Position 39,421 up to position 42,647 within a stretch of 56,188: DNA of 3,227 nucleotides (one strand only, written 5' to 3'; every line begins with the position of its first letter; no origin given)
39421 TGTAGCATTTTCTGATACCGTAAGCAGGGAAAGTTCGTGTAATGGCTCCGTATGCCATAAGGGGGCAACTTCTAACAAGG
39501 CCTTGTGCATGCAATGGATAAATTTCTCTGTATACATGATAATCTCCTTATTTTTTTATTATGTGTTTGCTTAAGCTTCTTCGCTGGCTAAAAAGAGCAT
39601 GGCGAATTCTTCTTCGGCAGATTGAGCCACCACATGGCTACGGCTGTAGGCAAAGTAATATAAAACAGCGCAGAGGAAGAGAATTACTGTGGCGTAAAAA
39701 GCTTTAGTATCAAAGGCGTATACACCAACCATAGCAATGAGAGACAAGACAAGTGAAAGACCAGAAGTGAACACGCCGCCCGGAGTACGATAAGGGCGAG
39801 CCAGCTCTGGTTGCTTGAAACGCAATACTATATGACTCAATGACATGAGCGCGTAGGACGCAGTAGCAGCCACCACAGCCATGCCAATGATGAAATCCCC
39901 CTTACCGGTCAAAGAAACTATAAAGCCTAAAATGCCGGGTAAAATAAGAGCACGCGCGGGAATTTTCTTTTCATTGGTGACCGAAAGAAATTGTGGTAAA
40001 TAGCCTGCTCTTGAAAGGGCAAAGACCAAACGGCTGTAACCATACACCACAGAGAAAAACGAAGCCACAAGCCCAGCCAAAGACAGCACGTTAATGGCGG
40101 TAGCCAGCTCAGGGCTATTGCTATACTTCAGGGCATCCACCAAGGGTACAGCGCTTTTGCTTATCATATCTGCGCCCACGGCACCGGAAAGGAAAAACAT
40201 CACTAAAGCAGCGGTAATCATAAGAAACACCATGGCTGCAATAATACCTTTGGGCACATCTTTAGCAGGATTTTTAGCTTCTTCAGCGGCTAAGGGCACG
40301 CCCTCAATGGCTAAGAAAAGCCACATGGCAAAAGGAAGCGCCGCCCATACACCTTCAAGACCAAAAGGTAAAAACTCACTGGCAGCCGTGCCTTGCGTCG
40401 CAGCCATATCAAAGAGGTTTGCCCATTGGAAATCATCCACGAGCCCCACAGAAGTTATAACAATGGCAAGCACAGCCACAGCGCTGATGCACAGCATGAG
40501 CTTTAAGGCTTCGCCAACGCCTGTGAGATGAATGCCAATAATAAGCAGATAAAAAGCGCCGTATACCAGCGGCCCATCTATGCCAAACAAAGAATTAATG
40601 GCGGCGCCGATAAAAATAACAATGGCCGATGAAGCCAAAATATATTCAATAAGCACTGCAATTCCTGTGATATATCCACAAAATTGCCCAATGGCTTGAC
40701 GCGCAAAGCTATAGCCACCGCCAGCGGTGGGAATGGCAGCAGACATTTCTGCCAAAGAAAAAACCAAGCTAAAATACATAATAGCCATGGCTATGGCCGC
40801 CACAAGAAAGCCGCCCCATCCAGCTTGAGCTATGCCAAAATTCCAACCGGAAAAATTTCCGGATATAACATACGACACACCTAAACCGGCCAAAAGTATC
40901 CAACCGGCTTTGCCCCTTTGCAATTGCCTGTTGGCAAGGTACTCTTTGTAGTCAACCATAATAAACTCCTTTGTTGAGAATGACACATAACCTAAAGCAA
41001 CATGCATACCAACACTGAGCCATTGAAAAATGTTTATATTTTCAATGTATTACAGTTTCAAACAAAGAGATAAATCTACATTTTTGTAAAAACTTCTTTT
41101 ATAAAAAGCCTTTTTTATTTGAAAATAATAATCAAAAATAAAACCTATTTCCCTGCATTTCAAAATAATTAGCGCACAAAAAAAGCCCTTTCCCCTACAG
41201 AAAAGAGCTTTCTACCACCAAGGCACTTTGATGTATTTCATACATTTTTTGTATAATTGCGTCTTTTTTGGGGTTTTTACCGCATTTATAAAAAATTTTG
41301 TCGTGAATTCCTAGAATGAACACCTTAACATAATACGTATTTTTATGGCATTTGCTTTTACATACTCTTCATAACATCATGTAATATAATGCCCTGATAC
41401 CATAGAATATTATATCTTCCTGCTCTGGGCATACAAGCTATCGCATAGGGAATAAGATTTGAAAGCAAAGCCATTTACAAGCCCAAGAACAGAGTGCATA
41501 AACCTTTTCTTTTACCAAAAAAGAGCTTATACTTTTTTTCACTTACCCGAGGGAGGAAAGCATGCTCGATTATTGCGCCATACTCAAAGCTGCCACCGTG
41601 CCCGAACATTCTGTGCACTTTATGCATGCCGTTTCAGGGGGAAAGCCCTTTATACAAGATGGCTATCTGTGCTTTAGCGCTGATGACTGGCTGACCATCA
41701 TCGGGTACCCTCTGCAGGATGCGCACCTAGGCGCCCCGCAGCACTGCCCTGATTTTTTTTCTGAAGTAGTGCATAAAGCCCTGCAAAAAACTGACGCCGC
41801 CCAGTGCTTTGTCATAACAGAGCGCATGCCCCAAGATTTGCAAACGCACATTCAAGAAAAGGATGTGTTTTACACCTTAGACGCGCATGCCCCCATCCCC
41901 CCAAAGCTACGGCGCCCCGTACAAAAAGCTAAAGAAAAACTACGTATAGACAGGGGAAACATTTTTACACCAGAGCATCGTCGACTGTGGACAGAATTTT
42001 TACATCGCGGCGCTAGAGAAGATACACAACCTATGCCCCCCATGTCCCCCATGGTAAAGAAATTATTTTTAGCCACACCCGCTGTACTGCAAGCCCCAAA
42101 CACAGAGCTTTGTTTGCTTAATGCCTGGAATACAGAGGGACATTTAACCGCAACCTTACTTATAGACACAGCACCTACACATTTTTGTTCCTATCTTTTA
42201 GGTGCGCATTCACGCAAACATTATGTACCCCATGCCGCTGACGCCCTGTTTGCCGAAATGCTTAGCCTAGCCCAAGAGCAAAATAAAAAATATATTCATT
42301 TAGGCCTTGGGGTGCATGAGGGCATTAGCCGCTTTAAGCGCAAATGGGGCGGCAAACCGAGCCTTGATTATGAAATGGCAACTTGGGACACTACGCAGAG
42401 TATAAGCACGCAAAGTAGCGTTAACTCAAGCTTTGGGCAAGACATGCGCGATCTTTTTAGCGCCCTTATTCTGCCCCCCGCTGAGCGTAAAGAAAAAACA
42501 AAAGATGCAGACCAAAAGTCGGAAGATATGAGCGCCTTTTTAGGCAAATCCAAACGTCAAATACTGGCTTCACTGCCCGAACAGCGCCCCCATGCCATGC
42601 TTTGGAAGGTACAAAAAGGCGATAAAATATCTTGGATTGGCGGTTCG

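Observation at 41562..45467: Uncharacterised cluster: FemAB-like::TraB/GumN fusion, FemAB-like paralogue, radical SAM/SPASM enzyme, probably once co-operonic with a MprF-type flippase-like gene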

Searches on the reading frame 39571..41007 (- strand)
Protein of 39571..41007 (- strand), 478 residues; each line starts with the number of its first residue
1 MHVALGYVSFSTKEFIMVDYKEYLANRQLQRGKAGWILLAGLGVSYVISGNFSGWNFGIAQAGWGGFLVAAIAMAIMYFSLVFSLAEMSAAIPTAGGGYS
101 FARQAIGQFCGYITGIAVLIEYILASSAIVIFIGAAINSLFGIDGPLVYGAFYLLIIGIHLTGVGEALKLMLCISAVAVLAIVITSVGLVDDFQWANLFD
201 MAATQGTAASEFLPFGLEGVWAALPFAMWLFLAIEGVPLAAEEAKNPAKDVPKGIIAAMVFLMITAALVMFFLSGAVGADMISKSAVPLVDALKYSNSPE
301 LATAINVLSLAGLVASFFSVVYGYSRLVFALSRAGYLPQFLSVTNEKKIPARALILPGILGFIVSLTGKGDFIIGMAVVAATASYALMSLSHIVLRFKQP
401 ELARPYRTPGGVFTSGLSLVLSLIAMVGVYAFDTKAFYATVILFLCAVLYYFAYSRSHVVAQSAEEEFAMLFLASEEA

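Call 3: search_protein_families(library=pfam, proteins=[window:39571-41007:-], max_evalue=0.1)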
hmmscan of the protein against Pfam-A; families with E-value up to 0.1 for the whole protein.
window:39571-41007:- (478 aa): 2 families
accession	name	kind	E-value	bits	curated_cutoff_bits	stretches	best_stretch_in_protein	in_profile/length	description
PF13520.12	AA_permease_2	-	2.8e-39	135.7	27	1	46-427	13-402/427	Amino acid permease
PF00324.27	AA_permease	-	1.4e-35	123.4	24.6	1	50-454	14-457/470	Amino acid permease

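Call 4: search_protein_families(library=ncbifam, proteins=[window:39571-41007:-], max_evalue=0.1)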
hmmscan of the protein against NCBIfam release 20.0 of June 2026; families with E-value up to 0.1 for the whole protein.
window:39571-41007:- (478 aa): 31 families (the best 25 are shown)
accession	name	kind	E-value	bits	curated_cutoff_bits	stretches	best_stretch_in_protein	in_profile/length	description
TIGR00908.1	2A0305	equivalog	1.3e-140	469.2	381.75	1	26-467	2-442/442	ethanolamine permease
TIGR00909.1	2A0306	subfamily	3.8e-41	141.4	556.8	1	66-454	41-429/429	amino acid transporter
NF053761.1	BrChAATpBcaP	equivalog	1.2e-37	130.1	690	1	59-459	51-456/460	branched-chain amino acid transporter BcaP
TIGR00906.1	2A0303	subfamily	5.6e-22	77.9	681.7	2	174-399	196-430/602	cationic amino acid transport permease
NF007594.0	PRK10238.1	equivalog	4.2e-20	72.1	848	1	27-443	8-431/456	aromatic amino acid transporter AroP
TIGR01773.1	GABAperm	equivalog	8.5e-17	61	678.1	1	47-365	27-349/452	GABA permease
NF007602.0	PRK10249.1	equivalog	1.7e-16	60.2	851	1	29-451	19-448/458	phenylalanine transporter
TIGR00913.1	2A0310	subfamily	1e-15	57.4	578.7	1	49-454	20-461/480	amino acid permease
NF007876.0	PRK10580.1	equivalog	1.8e-14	53.5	736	1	36-458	15-449/457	proline-specific permease ProY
NF040513.1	antiport_TyrP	equivalog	1.8e-14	53.3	630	1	59-447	27-433/465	tyrosine-tyramine antiporter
NF007929.0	PRK10644.1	equivalog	4.8e-14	51.9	574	1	58-464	40-438/445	arginine/agmatine antiporter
NF008272.0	PRK11049.1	equivalog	8.2e-14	51.4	732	1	37-456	28-462/470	D-serine/D-alanine/glycine transporter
TIGR00905.1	2A0302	subfamily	3.2e-13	49.3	409.05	1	57-461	32-445/473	basic amino acid/polyamine antiporter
NF053774.1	TmaoPremMsil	equivalog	6.1e-13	48.3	690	1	152-454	152-466/520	trimethylamine N-oxide permease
TIGR00911.1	2A0308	subfamily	3.9e-12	45.4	701.8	1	68-460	84-475/505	L-type amino acid transporter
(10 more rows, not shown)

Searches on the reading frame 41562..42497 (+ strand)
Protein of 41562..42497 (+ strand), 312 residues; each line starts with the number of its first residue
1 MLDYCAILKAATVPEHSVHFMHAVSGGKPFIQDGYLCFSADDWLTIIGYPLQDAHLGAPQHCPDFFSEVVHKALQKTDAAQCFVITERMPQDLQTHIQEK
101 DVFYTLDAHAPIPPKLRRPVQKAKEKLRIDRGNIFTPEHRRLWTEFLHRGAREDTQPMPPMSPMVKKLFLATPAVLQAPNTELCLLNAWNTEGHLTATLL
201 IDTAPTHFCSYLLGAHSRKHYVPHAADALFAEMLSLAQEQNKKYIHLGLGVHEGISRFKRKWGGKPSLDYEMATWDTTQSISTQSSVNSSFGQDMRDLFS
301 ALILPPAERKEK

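Call 21: find_related_loci(query=A3, collection=genome_contigs, flank=10000)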
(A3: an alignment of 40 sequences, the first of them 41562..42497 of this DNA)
Query A3 (312 aa) in genome_contigs; peptide patterns used: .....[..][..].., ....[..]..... (x = any residue, [..] = any of these).
340 stretches matched a pattern; 275 encode a relative of the query (tblastn E <= 1e-3); the best 80 are kept; 80 distinct loci.
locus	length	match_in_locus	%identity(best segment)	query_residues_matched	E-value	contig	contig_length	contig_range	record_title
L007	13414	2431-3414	62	2-311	6e-135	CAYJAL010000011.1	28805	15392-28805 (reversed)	MAG TPA_asm: uncultured Desulfovibrionaceae bacterium isolate ERP123703_co1_189 genome assembly, contig: NODE_1620_lengt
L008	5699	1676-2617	62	1-311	2e-129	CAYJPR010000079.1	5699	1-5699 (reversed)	MAG TPA_asm: uncultured Desulfovibrionaceae bacterium isolate ERP123703_co5_152 genome assembly, contig: NODE_9394_lengt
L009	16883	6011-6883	60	1-302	5e-120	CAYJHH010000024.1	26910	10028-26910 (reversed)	MAG TPA_asm: uncultured Desulfovibrionaceae bacterium isolate ERP123703_co1_294 genome assembly, contig: NODE_1792_lengt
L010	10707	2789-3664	59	1-307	2e-113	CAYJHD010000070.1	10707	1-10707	MAG TPA_asm: uncultured Desulfovibrionaceae bacterium isolate ERP123703_co1_285 genome assembly, contig: NODE_6536_lengt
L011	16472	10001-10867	58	1-299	2e-109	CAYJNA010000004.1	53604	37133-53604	MAG TPA_asm: uncultured Desulfovibrionaceae bacterium isolate ERP123703_co3_297 genome assembly, contig: NODE_594_length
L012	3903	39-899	59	1-299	4e-111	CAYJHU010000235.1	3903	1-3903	MAG TPA_asm: uncultured Desulfovibrionaceae bacterium isolate ERP123703_co3_152 genome assembly, contig: NODE_24856_leng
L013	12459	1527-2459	55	1-298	4e-108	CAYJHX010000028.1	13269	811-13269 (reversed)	MAG TPA_asm: uncultured Desulfovibrionaceae bacterium isolate ERP123703_co2_83 genome assembly, contig: NODE_3252_length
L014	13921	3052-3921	56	1-305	2e-107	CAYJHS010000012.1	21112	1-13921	MAG TPA_asm: uncultured Desulfovibrionaceae bacterium isolate ERP123703_co3_145 genome assembly, contig: NODE_2901_lengt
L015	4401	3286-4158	55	1-303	2e-106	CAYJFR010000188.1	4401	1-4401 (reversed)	MAG TPA_asm: uncultured Desulfovibrionaceae bacterium isolate ERP123703_co2_187 genome assembly, contig: NODE_15314_leng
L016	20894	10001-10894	57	1-275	7e-105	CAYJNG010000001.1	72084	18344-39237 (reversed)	MAG TPA_asm: uncultured Desulfovibrionaceae bacterium isolate ERP123703_co3_92 genome assembly, contig: NODE_327_length_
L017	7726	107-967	54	1-303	3e-104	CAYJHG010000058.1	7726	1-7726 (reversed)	MAG TPA_asm: uncultured Desulfovibrionaceae bacterium isolate ERP123703_co1_54 genome assembly, contig: NODE_9951_length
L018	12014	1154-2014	54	1-303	1e-103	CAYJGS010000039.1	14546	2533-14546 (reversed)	MAG TPA_asm: uncultured Desulfovibrionaceae bacterium isolate ERP123703_co2_57 genome assembly, contig: NODE_2818_length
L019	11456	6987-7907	54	2-303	2e-101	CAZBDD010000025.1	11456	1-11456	MAG TPA_asm: uncultured Desulfovibrionaceae bacterium isolate ERP123703_co3_199 genome assembly, contig: NODE_6918_lengt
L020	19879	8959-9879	53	2-303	4e-100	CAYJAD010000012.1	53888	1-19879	MAG TPA_asm: uncultured Desulfovibrionaceae bacterium isolate ERP123703_co1_267 genome assembly, contig: NODE_556_length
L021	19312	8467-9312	51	7-298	7e-99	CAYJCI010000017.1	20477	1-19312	MAG TPA_asm: uncultured Desulfovibrionaceae bacterium isolate ERP123703_co1_183 genome assembly, contig: NODE_2704_lengt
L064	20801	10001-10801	47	2-284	1e-78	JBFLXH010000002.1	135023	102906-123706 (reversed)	MAG: Bacillota bacterium isolate MAG053 MAG053_2, whole genome shotgun sequence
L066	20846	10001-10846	44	3-306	4e-78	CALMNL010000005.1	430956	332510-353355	MAG TPA_asm: uncultured Desulfatitalea sp. isolate SRR6284162_bin.22_CONCOCT_v1.1_MAG genome assembly, contig: ERZ795126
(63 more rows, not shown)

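Call 23: predict_structure(alignment_id=A3)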
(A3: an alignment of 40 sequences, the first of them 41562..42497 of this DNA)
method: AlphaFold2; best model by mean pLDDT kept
length: 312 residues; sequences in the alignment: 40
mean_pLDDT: 88.3   pTM: 0.84
mean pLDDT of the five models: 88.3, 88.1, 87.8, 87.6, 87.0
residues with pLDDT >= 90: 232; 70-90: 39; 50-70: 17; < 50: 24
segments of 3 or more residues with pLDDT < 50: 285-289, 298-312
pLDDT, mean of each block of 10 residues (from residue 1): 93 95 92 96 95 64 89 97 96 95 97 98 98 98 90 75 88 93 97 98 97 96 98 98 95 90 97 91 52 49 40 36
secondary structure, 60 per line:
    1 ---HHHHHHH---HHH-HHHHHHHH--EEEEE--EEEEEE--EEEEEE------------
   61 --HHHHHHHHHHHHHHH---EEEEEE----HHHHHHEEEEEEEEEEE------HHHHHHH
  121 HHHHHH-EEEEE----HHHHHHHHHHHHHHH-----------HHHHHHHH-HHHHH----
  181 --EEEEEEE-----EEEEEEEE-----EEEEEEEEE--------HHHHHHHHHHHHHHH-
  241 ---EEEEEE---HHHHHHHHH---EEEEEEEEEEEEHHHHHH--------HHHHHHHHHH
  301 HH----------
elements in order: H4-10 H18-25 E28-32 E35-40 E43-48 H63-77 E81-86 H91-96 E97-107 H114-126 E128-132 H137-151 H163-170 H172-176 E183-189 E195-202 E208-216 H225-239 E244-249 H253-261 E265-276 H277-282 H291-302
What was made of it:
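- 41562..42410 (+): Gene 1 residues about 1-283: tandem GNAT fold with an invariant C-terminal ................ motif. AF2 model pLDDT 88.3 (call 23).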

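Call 28: fold_search(model_id=the predicted structure, library=pdb)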
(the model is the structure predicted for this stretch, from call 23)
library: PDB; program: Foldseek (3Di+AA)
matches with E <= 10: 925; with E <= 0.001: 238
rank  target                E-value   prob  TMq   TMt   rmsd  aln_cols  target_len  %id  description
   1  1xe4                  1.3e-10  1.00  0.55  0.52   6.2       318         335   15  Crystal Structure of Weissella viridescens FemX (K36M) Mutant (released 2005-05-31)
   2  4v36_B                1.7e-10  1.00  0.52  0.52   7.4       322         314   16  The structure of L-PGS from Bacillus licheniformis (released 2015-08-19)
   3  7z6a_A                2.3e-10  1.00  0.59  0.56   6.3       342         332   15  CRYSTAL STRUCTURE OF WEISSELLA VIRIDESCENS FEMXVV NON-RIBOSOMAL AMINO ACID TRANSFERASE IN COMPLEX WITH A PEPTIDYL-XNA  (released 2022-10-26)
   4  4v36_A                2.9e-10  1.00  0.49  0.48   8.0       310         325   15  The structure of L-PGS from Bacillus licheniformis (released 2015-08-19)
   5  4ii9_A                3.2e-10  1.00  0.56  0.52   6.2       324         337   15  Crystal structure of Weissella viridescens FemXVv non-ribosomal amino acid transferase in complex with a peptidyl-RNA  (released 2013-07-03)
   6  1xf8                  3.4e-10  1.00  0.58  0.55   6.2       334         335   13  Crystal Structure of Weissella viridescens FemX (Y254F) Mutant (released 2005-05-31)
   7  1ne9                  4.1e-10  1.00  0.56  0.53   6.1       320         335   15  Crystal Structure of Weissella viridescens FemX at 1.7 Ang Resolution (released 2004-02-10)
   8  7z5y_A                6.1e-10  1.00  0.55  0.52   6.6       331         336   14  CRYSTAL STRUCTURE OF WEISSELLA VIRIDESCENS FEMXVV NON-RIBOSOMAL AMINO ACID TRANSFERASE IN COMPLEX WITH A PEPTIDYL-XNA  (released 2022-10-26)
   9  7duw_A                1.8e-09  1.00  0.53  0.23   7.2       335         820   13  Cryo-EM structure of the multiple peptide resistance factor (MprF) loaded with two lysyl-phosphatidylglycerol molecule (released 2021-04-21)
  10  5vrv_D                2.8e-09  1.00  0.53  0.52   7.1       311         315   12  2.05 Angstrom Resolution Crystal Structure of C-terminal Domain (DUF2156) of Putative Lysylphosphatidylglycerol Synthe (released 2017-05-24)
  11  5vrv_B                2.8e-09  1.00  0.53  0.53   7.4       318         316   13  2.05 Angstrom Resolution Crystal Structure of C-terminal Domain (DUF2156) of Putative Lysylphosphatidylglycerol Synthe (released 2017-05-24)
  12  6lv0_A                2.8e-09  1.00  0.54  0.53   8.7       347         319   13  Crystal structure of the soluble domain of the multiple peptide resistance factor (MprF) from Rhizobium tropici (released 2021-02-03)
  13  5vrv_F                4.7e-09  1.00  0.53  0.52   7.7       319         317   12  2.05 Angstrom Resolution Crystal Structure of C-terminal Domain (DUF2156) of Putative Lysylphosphatidylglycerol Synthe (released 2017-05-24)
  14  5vrv_E                5.0e-09  1.00  0.52  0.52   7.5       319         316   12  2.05 Angstrom Resolution Crystal Structure of C-terminal Domain (DUF2156) of Putative Lysylphosphatidylglycerol Synthe (released 2017-05-24)
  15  4v34                  5.9e-09  1.00  0.52  0.50   6.9       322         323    9  The Structure of A-PGS from Pseudomonas aeruginosa (SeMet derivative) (released 2015-08-19)
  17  4ius                  7.0e-09  1.00  0.47  0.55   9.2       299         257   13  GCN5-related N-acetyltransferase from Kribbella flavida. (released 2013-01-30)
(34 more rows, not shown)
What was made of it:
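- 41562..42410 (+): Foldseek best hits are FemX 1xe4/7z6a, L-PGS 4v36 and MprF 7duw, E about 1e-10, TM 0.5-0.59 (call 28).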

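Call 39: search_protein_families(library=pfam, proteins=[L064:11878-12507:+, L064:13060-15213:-, L064:7017-8483:-, L064:5593-7014:-, L066:12579-13352:-, L066:13228-13974:-, L066:14016-15614:-, L066:8505-9410:-, L066:7734-8573:+], max_evalue=0.001)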
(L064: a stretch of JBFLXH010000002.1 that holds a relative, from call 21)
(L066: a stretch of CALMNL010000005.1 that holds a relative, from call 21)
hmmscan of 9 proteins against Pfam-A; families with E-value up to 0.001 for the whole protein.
L064:11878-12507:+ (209 aa): 1 family
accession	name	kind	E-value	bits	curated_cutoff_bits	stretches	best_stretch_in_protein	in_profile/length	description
PF02627.25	CMD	-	5e-09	36.5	23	1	84-116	18-50/84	Carboxymuconolactone decarboxylase family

L064:13060-15213:- (717 aa): 12 families
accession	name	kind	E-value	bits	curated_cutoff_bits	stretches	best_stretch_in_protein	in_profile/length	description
PF13245.12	AAA_19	-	3.1e-49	167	25.1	1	327-457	1-134/134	AAA domain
PF14490.11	HHH_RecD2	-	2.3e-43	146.5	27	1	145-235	1-92/92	ATP-dependent RecD2 DNA helicase HHH domain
PF13604.12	AAA_30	-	3e-43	148.2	27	1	324-500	3-174/191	AAA domain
PF23139.1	OB_YrrC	-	7.5e-26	90.3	27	1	6-80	1-76/76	ATP-dependent DNA helicase YrrC, OB-fold domain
PF18335.7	SH3_13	-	1e-21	76.9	41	1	561-622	1-65/65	ATP-dependent RecD-like DNA helicase SH3 domain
PF13538.12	UvrD_C_2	-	2.5e-18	66.1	27.4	1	639-687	1-52/52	UvrD-like helicase C-terminal domain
PF14520.12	HHH_5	-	3.8e-14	53.3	27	1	95-145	7-57/57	Helix-hairpin-helix domain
PF13086.12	AAA_11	-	9.1e-11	42.5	27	1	324-379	3-66/257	AAA domain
PF01443.25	Viral_helicase1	-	4.4e-09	36.9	21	0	631-686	172-226/228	Viral superfamily 1 RNA helicase core domain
PF05127.21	NAT10_TcmA_helicase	-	7.1e-05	23.2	22.7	1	341-437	1-113/176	RNA cytidine acetyltransferase NAT10/TcmA, helicase domain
PF00270.35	DEAD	-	0.00019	21.6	26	1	325-437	2-118/167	DEAD/DEAH box helicase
PF05970.20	PIF1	-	0.0002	21.4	25.9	1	322-494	9-202/223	PIF1-like helicase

L064:7017-8483:- (488 aa): 1 family
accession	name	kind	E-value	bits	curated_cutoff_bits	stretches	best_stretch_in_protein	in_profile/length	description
PF01425.27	Amidase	-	4.5e-166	553.8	27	1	24-466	1-445/445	Amidase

L064:5593-7014:- (473 aa): 2 families
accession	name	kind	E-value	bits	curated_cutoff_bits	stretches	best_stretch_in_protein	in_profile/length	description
PF02934.20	GatB_N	-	6.2e-131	436.1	23.4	1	6-286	2-277/277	GatB/GatE catalytic domain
PF02637.23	GatB_Yqey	-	4.6e-59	199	27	1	325-472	1-148/148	GatB domain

L066:12579-13352:- (257 aa): 1 family
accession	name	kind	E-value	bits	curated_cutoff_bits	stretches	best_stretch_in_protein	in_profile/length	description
PF00849.27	PseudoU_synth_2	-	1.2e-27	97.5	26.8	1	59-208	2-152/152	RNA pseudouridylate synthase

L066:13228-13974:- (248 aa): 0 families

L066:14016-15614:- (532 aa): 2 families
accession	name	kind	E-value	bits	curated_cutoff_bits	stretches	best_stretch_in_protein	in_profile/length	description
PF00501.34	AMP-binding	-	1.3e-88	297.9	29.9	1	8-399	2-384/384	AMP-binding enzyme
PF13193.12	AMP-binding_C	-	1.8e-22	80.5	24.5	1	449-524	1-76/76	AMP-binding enzyme C-terminal domain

L066:8505-9410:- (301 aa): 0 families

L066:7734-8573:+ (279 aa): 1 family
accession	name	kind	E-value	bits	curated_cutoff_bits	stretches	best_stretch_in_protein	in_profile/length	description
PF02405.21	MlaE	-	2.1e-79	266.5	22.5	1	62-276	2-211/212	Permease MlaE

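Call 43: search_protein_families(library=pfam, alignment_id=A4, max_evalue=0.00001)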
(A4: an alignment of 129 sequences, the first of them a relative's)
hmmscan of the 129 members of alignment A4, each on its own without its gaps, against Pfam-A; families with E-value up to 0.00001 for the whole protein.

A. member 1, L007:1558-2256:+ (233 aa): 1 family
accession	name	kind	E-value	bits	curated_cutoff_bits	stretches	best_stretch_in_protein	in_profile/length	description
PF02592.20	Vut_1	-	4.6e-39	134.6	27.2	1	57-225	1-152/152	Putative vitamin uptake transporter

B. families by the number of members that match (of 129 scanned): 124 families (the first 25 are shown)
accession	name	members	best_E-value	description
PF01556.23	DnaJ_C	4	3.1e-39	DnaJ C terminal domain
PF00226.36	DnaJ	4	9.5e-26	DnaJ domain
PF03401.19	TctC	3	9.6e-44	Tripartite tricarboxylate transporter family receptor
PF03706.18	LPG_synthase_TM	3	3.6e-37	Lysylphosphatidylglycerol synthase TM region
PF08241.18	Methyltransf_11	3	3.7e-17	Methyltransferase domain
PF13847.12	Methyltransf_31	3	4.4e-14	Methyltransferase domain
PF13649.12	Methyltransf_25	3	4.6e-13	Methyltransferase domain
PF00583.31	Acetyltransf_1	3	2e-12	Acetyltransferase (GNAT) family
PF08242.18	Methyltransf_12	3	3.4e-11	Methyltransferase domain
PF13489.12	Methyltransf_23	3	9.2e-07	Methyltransferase domain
PF03976.20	PPK2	2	5.4e-122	Polyphosphate kinase 2 (PPK2)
PF09903.14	DUF2130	2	8.3e-88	Uncharacterized protein conserved in bacteria (DUF2130)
PF13549.11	ATP-grasp_5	2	1.6e-77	ATP-grasp domain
PF05226.16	CHASE2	2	3e-56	CHASE2 domain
PF13607.11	Succ_CoA_lig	2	8.9e-55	Succinyl-CoA ligase like flavodoxin domain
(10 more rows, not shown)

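Call 76: search_protein_families(library=pfam, alignment_id=A3, max_evalue=0.01)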
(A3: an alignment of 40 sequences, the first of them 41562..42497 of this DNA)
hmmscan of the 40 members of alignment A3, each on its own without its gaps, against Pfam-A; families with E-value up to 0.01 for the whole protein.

A. member 1, window:41562-42497:+ (312 aa): 0 families

B. families by the number of members that match (of 40 scanned): 3 families
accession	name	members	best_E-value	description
PF01963.22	TraB_PrgY_gumN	39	4.3e-40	TraB/PrgY/gumN family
PF13480.13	Acetyltransf_6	23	1.8e-08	Acetyltransferase (GNAT) domain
PF09924.15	LPG_synthase_C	5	2.7e-05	Phosphatidylglycerol lysyltransferase, C-terminal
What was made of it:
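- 41562..42410 (+): 23 of 40 family members hit PF13480 (call 76).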
